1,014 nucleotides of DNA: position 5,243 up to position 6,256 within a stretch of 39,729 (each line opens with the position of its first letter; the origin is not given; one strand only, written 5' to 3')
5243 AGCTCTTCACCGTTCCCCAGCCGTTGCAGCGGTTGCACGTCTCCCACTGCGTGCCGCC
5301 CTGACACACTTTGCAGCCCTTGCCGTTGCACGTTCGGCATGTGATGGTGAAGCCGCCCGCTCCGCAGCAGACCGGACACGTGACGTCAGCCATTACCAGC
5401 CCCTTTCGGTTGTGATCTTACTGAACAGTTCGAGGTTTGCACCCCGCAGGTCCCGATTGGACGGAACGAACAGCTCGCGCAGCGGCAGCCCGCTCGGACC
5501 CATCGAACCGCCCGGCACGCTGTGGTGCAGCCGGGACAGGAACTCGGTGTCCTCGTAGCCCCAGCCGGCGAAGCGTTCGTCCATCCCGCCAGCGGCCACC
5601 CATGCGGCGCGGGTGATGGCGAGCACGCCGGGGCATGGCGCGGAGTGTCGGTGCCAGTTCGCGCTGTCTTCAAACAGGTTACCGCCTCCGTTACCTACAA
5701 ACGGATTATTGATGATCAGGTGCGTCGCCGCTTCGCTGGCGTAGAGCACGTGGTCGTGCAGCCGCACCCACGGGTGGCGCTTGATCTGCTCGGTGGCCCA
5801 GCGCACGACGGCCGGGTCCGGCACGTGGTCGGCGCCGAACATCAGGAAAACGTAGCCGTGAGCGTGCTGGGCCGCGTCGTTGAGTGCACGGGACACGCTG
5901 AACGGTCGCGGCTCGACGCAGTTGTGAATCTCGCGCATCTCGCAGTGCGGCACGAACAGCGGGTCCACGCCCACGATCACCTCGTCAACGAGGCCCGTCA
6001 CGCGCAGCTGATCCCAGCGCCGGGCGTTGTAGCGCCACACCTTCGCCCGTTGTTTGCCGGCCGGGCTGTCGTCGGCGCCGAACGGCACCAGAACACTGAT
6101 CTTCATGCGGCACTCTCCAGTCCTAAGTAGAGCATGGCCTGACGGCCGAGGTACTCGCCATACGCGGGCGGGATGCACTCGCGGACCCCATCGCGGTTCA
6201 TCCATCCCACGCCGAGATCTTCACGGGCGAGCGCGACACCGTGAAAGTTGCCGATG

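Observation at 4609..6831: Coupled C5 methyltransferase and two GT-A glycosyltransferases, with a minimal DnaJ-type zinc-finger mini-protein wedged between the GTs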

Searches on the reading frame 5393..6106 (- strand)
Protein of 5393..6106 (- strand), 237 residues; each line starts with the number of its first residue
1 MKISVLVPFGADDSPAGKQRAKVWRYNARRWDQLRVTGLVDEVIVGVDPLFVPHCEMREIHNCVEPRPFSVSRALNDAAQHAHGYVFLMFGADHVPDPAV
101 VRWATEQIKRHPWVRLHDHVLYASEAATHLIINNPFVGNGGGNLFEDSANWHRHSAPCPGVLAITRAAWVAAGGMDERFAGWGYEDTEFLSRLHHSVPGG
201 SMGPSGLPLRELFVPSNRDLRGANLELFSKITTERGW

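Call 4: search_protein_families(library=pfam, proteins=[window:5393-6106:-], max_evalue=0.1)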
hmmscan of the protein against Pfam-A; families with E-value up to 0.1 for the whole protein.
window:5393-6106:- (237 aa): 3 families
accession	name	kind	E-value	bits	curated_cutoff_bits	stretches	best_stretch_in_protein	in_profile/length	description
PF02709.20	Glyco_transf_7C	-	8.7e-10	38.6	23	1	150-196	11-58/78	N-terminal domain of galactosyltransferase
PF10111.15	Glyco_tranf_2_2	-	1.6e-06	28.2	27.3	1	148-198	154-204/276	Glycosyltransferase like family 2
PF00535.33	Glycos_transf_2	-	0.033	14.6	23.3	1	65-110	60-105/168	Glycosyl transferase family 2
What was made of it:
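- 5393..6106 (-): GT-A-fold glycosyltransferase (GT7/GT2_2-like), 237 aa. Glyco_transf_7C at 8.7e-10 (call 4).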

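Call 7: search_protein_families(library=phrogs, proteins=[window:5393-6106:-], max_evalue=0.01)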
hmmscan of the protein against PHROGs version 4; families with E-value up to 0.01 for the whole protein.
window:5393-6106:- (237 aa): 3 families
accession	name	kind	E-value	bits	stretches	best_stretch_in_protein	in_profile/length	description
phrog_1721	-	moron, auxiliary metabolic gene and host takeover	7.7e-05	23.5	1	67-188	48-166/232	galactosyl transferase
phrog_2456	-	moron, auxiliary metabolic gene and host takeover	0.00026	21.7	1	161-195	140-174/239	glycosyltransferase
phrog_15655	-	unknown function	0.0093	16.4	0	159-194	174-209/276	-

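Call 13: find_related_loci(query=window:5393-6106:-, collection=viral_contigs, flank=5000)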
Query window:5393-6106:- (237 aa) in viral_contigs; peptide patterns used: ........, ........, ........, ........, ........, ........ (x = any residue, [..] = any of these).
28 stretches matched a pattern; 1 encode a relative of the query (tblastn E <= 1e-3); 1 distinct loci.
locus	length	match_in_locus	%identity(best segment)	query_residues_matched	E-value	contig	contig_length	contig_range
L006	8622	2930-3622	82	1-237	8e-124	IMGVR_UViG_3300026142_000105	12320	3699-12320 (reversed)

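Call 35: find_homologous_proteins(query=window:5393-6106:-, max_evalue=0.00001)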
Query window:5393-6106:- (237 aa): 106 proteins with E <= 0.00001 among 491 candidates.
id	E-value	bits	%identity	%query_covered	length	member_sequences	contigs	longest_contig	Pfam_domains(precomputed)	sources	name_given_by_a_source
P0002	9.8e-126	436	82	100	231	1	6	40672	PF10111.15,PF02709.21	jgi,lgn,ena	-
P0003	1.5e-124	432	80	100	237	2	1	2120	PF10111.15,PF02709.21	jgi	jgi:hypothetical protein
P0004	2.7e-121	422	79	100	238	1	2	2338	PF10111.15,PF02709.21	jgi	jgi:Predicted glycosyltransferase involved in capsule biosynthesis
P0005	5.9e-121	421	77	100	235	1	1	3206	PF10111.15,PF02709.21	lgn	-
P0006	2.0e-119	416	77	100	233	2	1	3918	PF10111.15,PF02709.21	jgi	jgi:glycosyltransferase involved in cell wall biosynthesis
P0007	7.2e-111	388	74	100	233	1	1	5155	PF10111.15,PF02709.21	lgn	-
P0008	1.2e-108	380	72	100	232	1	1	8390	PF10111.15,PF02709.21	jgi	jgi:hypothetical protein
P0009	1.9e-108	380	71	100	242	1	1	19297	PF10111.15,PF02709.21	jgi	jgi:hypothetical protein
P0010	2.0e-108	380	73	100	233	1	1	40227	PF10111.15,PF02709.21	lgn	-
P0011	2.9e-108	379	72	100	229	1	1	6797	PF10111.15,PF02709.21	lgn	-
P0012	1.3e-106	374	72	100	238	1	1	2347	PF10111.15,PF02709.21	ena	-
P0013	1.3e-106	374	69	100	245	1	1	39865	PF10111.15,PF02709.21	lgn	-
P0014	5.1e-105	368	68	100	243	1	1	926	PF10111.15,PF00535.33,PF02709.21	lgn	-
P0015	2.5e-104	366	69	100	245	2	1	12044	PF10111.15,PF02709.21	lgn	-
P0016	6.4e-104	365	68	100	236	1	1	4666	PF10111.15,PF02709.21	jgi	jgi:hypothetical protein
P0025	9.4e-97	341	69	100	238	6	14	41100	PF10111.15,PF02709.21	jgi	jgi:hypothetical protein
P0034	5.8e-94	332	64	100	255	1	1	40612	PF10111.15,PF02709.21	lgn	-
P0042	2.3e-88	314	62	100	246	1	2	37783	PF10111.15,PF02709.21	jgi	jgi:hypothetical protein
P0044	5.5e-70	254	55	96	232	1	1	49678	PF02709.21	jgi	jgi:hypothetical protein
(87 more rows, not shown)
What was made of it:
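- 5393..6106 (-): 106 homologues, nearly all on phage-sized contigs (call 35).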

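Call 36: find_encoding_contigs(protein=P0002, flank=6000, max_places=2)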
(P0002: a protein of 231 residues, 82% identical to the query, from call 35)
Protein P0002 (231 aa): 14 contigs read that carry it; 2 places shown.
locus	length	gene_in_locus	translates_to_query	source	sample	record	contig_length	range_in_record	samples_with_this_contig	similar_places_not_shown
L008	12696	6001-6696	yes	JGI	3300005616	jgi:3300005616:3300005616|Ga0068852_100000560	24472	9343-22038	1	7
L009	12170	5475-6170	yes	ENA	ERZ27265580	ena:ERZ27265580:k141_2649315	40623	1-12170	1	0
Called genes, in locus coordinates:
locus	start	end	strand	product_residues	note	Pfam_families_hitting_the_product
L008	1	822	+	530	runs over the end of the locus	PF00270:DEAD, PF04851:ResIII, PF00271:Helicase_C (weak)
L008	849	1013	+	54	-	-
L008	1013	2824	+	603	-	-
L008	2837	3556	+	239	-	-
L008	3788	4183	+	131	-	-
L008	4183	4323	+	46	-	-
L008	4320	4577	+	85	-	-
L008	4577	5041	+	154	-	-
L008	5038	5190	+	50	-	-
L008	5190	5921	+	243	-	-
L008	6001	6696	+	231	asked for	PF10111:Glyco_tranf_2_2 (weak), PF02709:Glyco_transf_7C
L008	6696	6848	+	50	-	-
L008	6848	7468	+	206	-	PF13489:Methyltransf_23, PF08242:Methyltransf_12 (faint)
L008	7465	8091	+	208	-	PF00535:Glycos_transf_2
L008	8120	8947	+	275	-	-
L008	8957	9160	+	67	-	-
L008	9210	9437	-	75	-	-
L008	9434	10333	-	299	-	PF01183:Glyco_hydro_25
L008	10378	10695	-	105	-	PF23778:Phage_holin_2 (weak)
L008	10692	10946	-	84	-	PF24596:DUF7620 (weak)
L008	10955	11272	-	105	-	-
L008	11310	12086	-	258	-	-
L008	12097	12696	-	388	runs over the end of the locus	-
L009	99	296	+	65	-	-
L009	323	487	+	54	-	-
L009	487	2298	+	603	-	-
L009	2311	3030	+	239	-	-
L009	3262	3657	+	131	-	-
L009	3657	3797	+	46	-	-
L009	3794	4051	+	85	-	-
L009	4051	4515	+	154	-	-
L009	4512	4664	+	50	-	-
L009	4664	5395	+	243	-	-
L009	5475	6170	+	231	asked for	PF10111:Glyco_tranf_2_2 (weak), PF02709:Glyco_transf_7C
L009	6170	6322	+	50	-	-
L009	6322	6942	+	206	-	PF13489:Methyltransf_23, PF08242:Methyltransf_12 (faint)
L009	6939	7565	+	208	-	PF00535:Glycos_transf_2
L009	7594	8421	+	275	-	-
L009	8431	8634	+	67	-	-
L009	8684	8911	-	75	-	-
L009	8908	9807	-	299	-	PF01183:Glyco_hydro_25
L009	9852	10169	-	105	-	PF23778:Phage_holin_2 (weak)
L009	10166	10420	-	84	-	PF24596:DUF7620 (weak)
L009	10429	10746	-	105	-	-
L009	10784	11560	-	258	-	-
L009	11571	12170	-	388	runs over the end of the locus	-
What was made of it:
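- Checked: Overlapping stops and starts are the rule in this phage group: 9 of 14 same-strand junctions in relative L008 overlap by 1 or 4 nt (call 36).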

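Call 37: find_encoding_contigs(protein=P0010, flank=6000, max_places=1)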
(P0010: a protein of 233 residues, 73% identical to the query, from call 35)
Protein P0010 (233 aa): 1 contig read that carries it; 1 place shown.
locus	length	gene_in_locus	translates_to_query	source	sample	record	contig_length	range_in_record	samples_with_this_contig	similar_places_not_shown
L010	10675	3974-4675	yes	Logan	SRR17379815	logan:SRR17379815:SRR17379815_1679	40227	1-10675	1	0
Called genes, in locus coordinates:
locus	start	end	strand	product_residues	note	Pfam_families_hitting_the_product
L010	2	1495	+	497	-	?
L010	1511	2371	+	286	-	-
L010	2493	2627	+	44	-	-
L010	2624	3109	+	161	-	-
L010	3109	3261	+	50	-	-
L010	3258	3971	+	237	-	-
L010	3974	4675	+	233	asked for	PF10111:Glyco_tranf_2_2 (faint), PF02709:Glyco_transf_7C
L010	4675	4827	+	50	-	-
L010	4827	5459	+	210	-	PF13489:Methyltransf_23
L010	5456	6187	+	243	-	PF00535:Glycos_transf_2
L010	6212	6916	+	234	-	-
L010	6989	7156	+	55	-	-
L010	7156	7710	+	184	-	-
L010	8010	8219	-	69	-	-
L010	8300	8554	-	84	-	-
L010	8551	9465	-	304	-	PF01183:Glyco_hydro_25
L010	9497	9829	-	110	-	PF23778:Phage_holin_2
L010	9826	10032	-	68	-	PF24596:DUF7620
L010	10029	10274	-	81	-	-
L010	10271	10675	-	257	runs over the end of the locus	-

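Call 38: find_encoding_contigs(protein=P0013, flank=6000, max_places=1)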
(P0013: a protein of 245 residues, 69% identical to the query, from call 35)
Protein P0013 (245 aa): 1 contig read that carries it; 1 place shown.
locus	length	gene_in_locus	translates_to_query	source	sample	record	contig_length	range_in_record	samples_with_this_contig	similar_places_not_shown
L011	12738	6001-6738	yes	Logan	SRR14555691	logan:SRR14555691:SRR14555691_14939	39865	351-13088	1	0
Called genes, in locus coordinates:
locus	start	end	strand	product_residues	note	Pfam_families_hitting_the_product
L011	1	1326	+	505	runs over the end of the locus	PF00270:DEAD, PF04851:ResIII, PF00271:Helicase_C (weak)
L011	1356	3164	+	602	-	-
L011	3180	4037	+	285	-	-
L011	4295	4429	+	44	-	-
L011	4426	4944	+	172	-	-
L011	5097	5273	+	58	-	-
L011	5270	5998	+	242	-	-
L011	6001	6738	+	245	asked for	PF10111:Glyco_tranf_2_2 (weak), PF02709:Glyco_transf_7C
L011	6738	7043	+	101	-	-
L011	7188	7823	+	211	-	PF13489:Methyltransf_23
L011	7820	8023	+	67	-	-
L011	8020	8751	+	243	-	PF00535:Glycos_transf_2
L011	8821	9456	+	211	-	-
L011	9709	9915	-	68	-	-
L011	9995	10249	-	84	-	-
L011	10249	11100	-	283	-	PF01183:Glyco_hydro_25 (weak)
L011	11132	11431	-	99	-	PF23778:Phage_holin_2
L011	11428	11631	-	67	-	PF24596:DUF7620 (weak)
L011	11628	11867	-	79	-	-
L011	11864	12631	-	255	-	-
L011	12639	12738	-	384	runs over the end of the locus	-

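Call 39: find_encoding_contigs(protein=P0025, flank=6000, max_places=2)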
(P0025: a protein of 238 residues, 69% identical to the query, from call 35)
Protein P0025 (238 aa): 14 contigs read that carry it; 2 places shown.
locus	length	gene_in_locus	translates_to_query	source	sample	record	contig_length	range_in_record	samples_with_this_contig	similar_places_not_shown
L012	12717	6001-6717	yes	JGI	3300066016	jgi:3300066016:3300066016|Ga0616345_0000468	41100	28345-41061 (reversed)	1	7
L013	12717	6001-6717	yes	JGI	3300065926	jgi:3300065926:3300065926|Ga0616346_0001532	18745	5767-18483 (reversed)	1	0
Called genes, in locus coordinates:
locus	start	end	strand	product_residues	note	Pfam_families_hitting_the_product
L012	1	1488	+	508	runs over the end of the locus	?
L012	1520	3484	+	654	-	-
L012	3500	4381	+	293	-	-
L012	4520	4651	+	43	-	-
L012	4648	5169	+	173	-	-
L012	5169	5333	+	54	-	-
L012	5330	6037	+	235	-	-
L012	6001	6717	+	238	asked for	PF10111:Glyco_tranf_2_2 (weak), PF02709:Glyco_transf_7C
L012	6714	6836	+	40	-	-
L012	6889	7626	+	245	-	PF13489:Methyltransf_23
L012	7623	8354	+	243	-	PF00535:Glycos_transf_2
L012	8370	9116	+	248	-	PF00145:DNA_methylase (weak)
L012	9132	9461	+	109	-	-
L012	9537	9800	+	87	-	-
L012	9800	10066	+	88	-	-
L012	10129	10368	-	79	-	-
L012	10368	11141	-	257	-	PF01510:Amidase_2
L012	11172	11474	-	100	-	PF23778:Phage_holin_2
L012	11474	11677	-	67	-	-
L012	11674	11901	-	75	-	-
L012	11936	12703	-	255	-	-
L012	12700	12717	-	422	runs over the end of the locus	-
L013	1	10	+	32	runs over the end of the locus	-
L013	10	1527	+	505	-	PF00270:DEAD, PF04851:ResIII, PF00271:Helicase_C (weak)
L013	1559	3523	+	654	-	-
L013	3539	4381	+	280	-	-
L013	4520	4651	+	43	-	-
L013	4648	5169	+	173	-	-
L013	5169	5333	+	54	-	-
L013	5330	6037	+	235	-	-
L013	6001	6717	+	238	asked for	PF10111:Glyco_tranf_2_2 (weak), PF02709:Glyco_transf_7C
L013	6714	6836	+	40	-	-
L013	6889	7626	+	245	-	PF13489:Methyltransf_23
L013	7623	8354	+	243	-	PF00535:Glycos_transf_2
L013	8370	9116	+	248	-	PF00145:DNA_methylase (weak)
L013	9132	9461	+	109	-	-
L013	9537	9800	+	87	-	-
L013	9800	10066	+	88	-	-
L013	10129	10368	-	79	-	-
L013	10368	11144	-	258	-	PF01510:Amidase_2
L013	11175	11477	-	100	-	PF23778:Phage_holin_2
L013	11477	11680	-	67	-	-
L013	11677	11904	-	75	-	-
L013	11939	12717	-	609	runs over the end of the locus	-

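Call 40: find_encoding_contigs(protein=P0034, flank=6000, max_places=1)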
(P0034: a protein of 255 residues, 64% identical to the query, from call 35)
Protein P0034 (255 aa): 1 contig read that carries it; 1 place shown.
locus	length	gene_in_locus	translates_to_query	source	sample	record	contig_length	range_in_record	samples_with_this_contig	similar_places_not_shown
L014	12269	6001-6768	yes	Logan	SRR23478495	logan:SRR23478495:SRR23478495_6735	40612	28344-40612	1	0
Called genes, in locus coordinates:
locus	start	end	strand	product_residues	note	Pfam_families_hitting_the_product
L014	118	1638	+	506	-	PF00270:DEAD, PF04851:ResIII, PF00271:Helicase_C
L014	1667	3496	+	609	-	-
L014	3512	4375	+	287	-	-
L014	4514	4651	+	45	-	-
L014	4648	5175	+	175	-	-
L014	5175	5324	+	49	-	-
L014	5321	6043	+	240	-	-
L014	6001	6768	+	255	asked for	PF10111:Glyco_tranf_2_2 (faint), PF02709:Glyco_transf_7C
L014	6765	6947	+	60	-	-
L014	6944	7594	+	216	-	PF13489:Methyltransf_23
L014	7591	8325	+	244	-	PF00535:Glycos_transf_2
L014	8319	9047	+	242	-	-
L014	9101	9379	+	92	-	-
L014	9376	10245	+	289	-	-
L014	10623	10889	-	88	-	-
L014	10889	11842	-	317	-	PF01183:Glyco_hydro_25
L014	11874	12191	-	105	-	PF23778:Phage_holin_2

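Call 41: find_encoding_contigs(protein=P0042, flank=6000, max_places=1)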
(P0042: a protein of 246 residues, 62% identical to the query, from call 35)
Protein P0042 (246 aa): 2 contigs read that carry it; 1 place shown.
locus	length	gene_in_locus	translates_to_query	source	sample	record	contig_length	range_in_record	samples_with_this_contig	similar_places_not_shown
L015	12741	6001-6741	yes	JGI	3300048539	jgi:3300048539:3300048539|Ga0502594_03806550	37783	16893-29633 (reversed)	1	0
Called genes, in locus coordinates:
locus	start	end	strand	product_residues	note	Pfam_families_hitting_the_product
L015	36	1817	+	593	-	PF00176:SNF2-rel_dom, PF00270:DEAD (faint), PF00271:Helicase_C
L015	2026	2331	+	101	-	-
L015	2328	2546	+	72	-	PF13560:HTH_31, PF01381:HTH_3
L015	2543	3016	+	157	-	-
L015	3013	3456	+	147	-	PF02467:Whib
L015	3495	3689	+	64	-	-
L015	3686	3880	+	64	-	-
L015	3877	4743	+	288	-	-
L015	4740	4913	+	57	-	-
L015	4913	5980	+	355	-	-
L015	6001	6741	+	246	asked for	PF10111:Glyco_tranf_2_2 (weak), PF02709:Glyco_transf_7C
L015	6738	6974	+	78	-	-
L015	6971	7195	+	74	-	-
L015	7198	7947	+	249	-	PF13489:Methyltransf_23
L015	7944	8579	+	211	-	PF00535:Glycos_transf_2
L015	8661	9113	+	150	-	-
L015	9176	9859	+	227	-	-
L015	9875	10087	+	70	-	-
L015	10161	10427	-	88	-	-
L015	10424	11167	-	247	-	PF26571:VldE (weak)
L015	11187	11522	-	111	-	PF23778:Phage_holin_2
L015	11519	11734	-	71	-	PF24596:DUF7620 (weak)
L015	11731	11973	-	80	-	-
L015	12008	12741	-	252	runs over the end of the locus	-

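Call 42: find_encoding_contigs(protein=P0044, flank=6000, max_places=1)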
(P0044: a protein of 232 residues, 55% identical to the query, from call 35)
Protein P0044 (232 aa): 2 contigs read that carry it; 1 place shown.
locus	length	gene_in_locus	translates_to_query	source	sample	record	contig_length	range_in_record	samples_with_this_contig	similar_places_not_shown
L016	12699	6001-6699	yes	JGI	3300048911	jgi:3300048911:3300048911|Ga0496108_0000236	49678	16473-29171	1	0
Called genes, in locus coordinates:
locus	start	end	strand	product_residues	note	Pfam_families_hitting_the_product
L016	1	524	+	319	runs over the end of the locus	-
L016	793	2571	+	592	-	PF00176:SNF2-rel_dom, PF00270:DEAD (faint), PF00271:Helicase_C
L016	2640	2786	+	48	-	-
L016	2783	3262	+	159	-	-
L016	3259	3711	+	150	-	PF02467:Whib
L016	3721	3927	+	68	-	-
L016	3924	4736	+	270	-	-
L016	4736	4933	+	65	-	-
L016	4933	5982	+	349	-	-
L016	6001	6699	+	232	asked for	PF02709:Glyco_transf_7C (weak)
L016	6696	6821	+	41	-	-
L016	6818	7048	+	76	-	-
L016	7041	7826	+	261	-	PF13489:Methyltransf_23, PF08242:Methyltransf_12 (faint)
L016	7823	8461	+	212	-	PF00535:Glycos_transf_2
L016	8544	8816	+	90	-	-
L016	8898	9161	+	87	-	-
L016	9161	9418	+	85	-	-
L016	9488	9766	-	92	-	-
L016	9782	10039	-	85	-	-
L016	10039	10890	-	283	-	PF01183:Glyco_hydro_25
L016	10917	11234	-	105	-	PF23778:Phage_holin_2 (weak)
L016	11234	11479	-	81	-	PF24596:DUF7620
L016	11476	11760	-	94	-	-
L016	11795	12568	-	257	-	-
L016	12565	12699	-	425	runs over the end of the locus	-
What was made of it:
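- Contexts of GT-A homologues in L008/L009, L010, L011, L012/L013, L014, L015 and L016 show GT-A, then small ORF(s), then Methyltransf_23, then GT2 (calls 36-42).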

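Call 59: search_dna_similar(query=window:5393-6106:-, collection=phages, mode=protein, max_evalue=0.001, max_rows=40, rows=spread)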
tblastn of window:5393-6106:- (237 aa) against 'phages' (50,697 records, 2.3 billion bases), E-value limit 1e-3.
Records with a match: 3; places in all: 3; records where one place covers at least 80% of the query: 0.
Best place of each record, by identity: <60% 3.
By first word of the organism name: Mycobacterium 3.
By host as written in the record: Mycobacterium smegmatis mc#155 3.
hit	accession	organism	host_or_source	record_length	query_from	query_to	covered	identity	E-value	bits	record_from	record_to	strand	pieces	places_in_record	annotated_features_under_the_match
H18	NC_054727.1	Mycobacterium phage Phrappuccino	Mycobacterium smegmatis mc#155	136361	118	191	31%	36.4%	1e-4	49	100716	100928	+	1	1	143: galactosyl transferase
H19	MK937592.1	Mycobacterium phage Phrappuccino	Mycobacterium smegmatis mc#155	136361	118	191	31%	36.4%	1e-4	49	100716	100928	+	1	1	143: glycosyltransferase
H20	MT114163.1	Mycobacterium phage Settecandela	Mycobacterium smegmatis mc#155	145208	118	191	31%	36.4%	1e-4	49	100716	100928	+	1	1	143: glycosyltransferase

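Call 79: search_solved_structures(query=window:5393-6106:-, max_evalue=0.01)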
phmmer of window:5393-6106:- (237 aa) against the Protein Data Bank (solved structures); distinct sequences matched with E-value up to 0.01: 0.

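Call 85: search_solved_structures(query=A5, max_evalue=0.1)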
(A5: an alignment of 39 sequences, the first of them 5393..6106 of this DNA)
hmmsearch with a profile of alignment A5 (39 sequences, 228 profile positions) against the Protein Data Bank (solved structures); distinct sequences matched with E-value up to 0.1: 14.
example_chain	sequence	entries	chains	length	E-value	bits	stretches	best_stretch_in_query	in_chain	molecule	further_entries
3lw6_A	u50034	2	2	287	2.7e-06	30.5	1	151-222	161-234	Beta-4-galactosyltransferase 7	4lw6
4lw3_A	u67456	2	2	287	3.1e-05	27.1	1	151-222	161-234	Beta-4-galactosyltransferase 7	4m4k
4irp_A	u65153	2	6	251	0.00039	23.4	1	150-188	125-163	Beta-1,4-galactosyltransferase 7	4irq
1tvy_A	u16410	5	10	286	0.0018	21.3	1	150-224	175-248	Beta-1,4-galactosyltransferase 1 | beta-1,4-galactosyltransferase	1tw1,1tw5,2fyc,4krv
2ae7_A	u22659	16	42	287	0.0018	21.3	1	151-224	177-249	Beta-1,4-galactosyltransferase 1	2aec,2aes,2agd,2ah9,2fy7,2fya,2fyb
6fwu_A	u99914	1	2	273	0.0043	20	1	151-223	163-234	Beta-1,4-galactosyltransferase 1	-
6fwt_A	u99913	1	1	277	0.0045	20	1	151-223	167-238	Beta-1,4-galactosyltransferase 1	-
2fyd_B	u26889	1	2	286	0.0046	19.9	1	151-223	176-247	beta-1,4-galactosyltransferase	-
4l41_C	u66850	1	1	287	0.0047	19.9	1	151-222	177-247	Beta-1,4-galactosyltransferase 1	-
1yro_B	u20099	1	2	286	0.0056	19.7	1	151-223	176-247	BETA-1,4-GALACTOSYLTRANSFERASE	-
1nmm_B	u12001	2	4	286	0.0057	19.6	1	151-223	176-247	BETA-1,4-GALACTOSYLTRANSFERASE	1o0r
1nf5_B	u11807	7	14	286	0.0063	19.5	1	151-222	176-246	beta-1,4-galactosyltransferase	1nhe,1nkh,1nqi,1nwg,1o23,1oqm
1fr8_A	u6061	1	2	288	0.0064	19.5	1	150-222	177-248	BETA 1,4 GALACTOSYLTRANSFERASE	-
1fgx_A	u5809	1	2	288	0.0064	19.5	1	150-222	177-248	BETA 1,4 GALACTOSYLTRANSFERASE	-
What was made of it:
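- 5393..6106 (-): The family profile hits beta4GalT7 at 2.7e-6 (call 85).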

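Call 93: predict_structure(alignment_id=A5)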
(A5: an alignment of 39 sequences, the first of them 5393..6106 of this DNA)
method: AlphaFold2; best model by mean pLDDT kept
length: 237 residues; sequences in the alignment: 39
mean_pLDDT: 91.1   pTM: 0.89
mean pLDDT of the five models: 91.1, 91.0, 91.0, 90.6, 90.3
residues with pLDDT >= 90: 185; 70-90: 33; 50-70: 17; < 50: 2
segments of 3 or more residues with pLDDT < 50: none
pLDDT, mean of each block of 10 residues (from residue 1): 98 95 97 98 98 82 87 98 98 96 97 94 93 69 59 81 98 97 93 95 90 89 95 93
secondary structure, 60 per line:
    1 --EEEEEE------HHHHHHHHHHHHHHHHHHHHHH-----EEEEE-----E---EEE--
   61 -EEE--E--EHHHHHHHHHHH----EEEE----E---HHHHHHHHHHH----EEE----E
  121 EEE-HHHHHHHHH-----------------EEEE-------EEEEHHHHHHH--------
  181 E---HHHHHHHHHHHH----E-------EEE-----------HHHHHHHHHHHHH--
elements in order: E3-8 H15-36 E42-46 E56-58 E62-64 H71-81 E86-89 H98-108 E113-115 E120-123 H125-133 E151-154 E162-165 H166-172 H185-196 E209-211 H223-235
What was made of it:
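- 5393..6106 (-): AF2 pLDDT 91 (call 93).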
